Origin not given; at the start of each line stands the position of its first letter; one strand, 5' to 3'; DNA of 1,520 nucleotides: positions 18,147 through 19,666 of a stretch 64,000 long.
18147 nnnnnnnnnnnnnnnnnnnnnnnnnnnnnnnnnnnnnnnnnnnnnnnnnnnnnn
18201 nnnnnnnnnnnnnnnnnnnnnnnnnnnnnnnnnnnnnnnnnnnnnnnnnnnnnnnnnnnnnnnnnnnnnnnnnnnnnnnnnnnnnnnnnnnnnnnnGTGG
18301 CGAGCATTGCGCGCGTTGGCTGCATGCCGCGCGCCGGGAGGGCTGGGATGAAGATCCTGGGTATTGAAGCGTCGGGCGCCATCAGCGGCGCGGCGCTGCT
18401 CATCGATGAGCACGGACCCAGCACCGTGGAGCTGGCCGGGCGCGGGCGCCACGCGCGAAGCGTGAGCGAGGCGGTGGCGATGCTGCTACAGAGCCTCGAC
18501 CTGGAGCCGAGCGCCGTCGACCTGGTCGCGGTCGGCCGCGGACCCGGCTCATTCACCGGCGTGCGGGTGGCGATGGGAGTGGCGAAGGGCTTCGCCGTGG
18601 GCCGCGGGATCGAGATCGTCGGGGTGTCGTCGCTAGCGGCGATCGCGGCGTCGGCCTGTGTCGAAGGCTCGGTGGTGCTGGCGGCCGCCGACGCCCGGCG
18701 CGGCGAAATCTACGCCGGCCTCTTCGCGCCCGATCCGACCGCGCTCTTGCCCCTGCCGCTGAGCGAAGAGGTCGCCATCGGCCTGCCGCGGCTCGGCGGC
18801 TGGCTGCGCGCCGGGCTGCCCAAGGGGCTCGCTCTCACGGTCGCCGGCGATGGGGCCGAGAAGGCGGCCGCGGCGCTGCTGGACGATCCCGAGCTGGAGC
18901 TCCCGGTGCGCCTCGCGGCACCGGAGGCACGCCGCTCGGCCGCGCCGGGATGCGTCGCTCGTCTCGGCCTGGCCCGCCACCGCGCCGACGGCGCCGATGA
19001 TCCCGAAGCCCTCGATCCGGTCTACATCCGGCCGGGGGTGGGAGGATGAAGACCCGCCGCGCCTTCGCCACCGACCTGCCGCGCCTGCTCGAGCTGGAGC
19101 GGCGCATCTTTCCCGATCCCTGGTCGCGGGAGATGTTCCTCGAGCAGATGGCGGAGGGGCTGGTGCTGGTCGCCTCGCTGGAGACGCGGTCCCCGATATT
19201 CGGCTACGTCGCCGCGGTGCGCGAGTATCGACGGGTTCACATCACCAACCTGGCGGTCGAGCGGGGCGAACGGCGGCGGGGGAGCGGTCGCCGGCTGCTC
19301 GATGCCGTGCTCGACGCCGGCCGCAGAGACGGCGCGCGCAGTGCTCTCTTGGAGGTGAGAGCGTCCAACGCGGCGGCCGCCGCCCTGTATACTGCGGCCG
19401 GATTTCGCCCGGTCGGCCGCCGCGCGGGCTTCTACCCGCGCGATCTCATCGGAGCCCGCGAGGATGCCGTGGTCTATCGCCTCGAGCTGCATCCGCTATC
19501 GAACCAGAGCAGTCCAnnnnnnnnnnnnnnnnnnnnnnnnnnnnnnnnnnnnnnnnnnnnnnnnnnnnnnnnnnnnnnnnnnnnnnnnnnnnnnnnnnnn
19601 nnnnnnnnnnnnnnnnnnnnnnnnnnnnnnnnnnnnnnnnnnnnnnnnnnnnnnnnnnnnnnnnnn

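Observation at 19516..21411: Secreted HExxH metalloprotease carrying a T9SS-type (Por_Secre_tail/FlgD-Ig-like) C-terminal sorting domain, start overlapping rimI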

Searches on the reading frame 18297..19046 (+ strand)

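Call 16: search_protein_families(library=pfam, proteins=[window:18297-19046:+], max_evalue=0.001)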
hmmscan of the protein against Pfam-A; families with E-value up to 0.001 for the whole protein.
window:18297-19046:+ (250 aa): 1 family
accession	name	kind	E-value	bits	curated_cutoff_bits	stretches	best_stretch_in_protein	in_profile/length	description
PF00814.31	TsaD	-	1e-22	81.5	24.8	1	51-141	28-121/264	tRNA N6-adenosine threonylcarbamoyltransferase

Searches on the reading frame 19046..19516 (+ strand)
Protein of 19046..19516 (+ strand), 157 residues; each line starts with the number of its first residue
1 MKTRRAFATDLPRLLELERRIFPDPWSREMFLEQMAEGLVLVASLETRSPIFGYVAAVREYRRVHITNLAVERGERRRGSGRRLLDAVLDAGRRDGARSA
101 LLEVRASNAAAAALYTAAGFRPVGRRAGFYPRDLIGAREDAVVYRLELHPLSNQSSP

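Call 16: search_protein_families(library=pfam, proteins=[window:19046-19516:+], max_evalue=0.001)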
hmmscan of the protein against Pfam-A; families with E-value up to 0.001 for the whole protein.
window:19046-19516:+ (157 aa): 5 families
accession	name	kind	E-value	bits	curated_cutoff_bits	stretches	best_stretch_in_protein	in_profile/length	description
PF00583.31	Acetyltransf_1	-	1.5e-15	57.9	20.7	1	12-120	2-116/116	Acetyltransferase (GNAT) family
PF13673.13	Acetyltransf_10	-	6.1e-13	49.3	23.6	1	26-126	17-113/128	Acetyltransferase (GNAT) domain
PF13508.13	Acetyltransf_7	-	1e-09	39.1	27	1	39-121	4-83/84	Acetyltransferase (GNAT) domain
PF24553.2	Rv0428c_C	-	5.6e-07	29.9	27.2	1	35-122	130-217/224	Probable histone acetyltransferase Rv0428c C-terminal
PF08445.16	FR47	-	0.00024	21.5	22.1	1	65-121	23-78/86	FR47-like protein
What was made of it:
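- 19046..19519 (+): rimI-like GNAT acetyltransferase gene whose stop codon overlaps the protease start codon. Pfam Acetyltransf_1 E 1.5e-15 (call 16).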
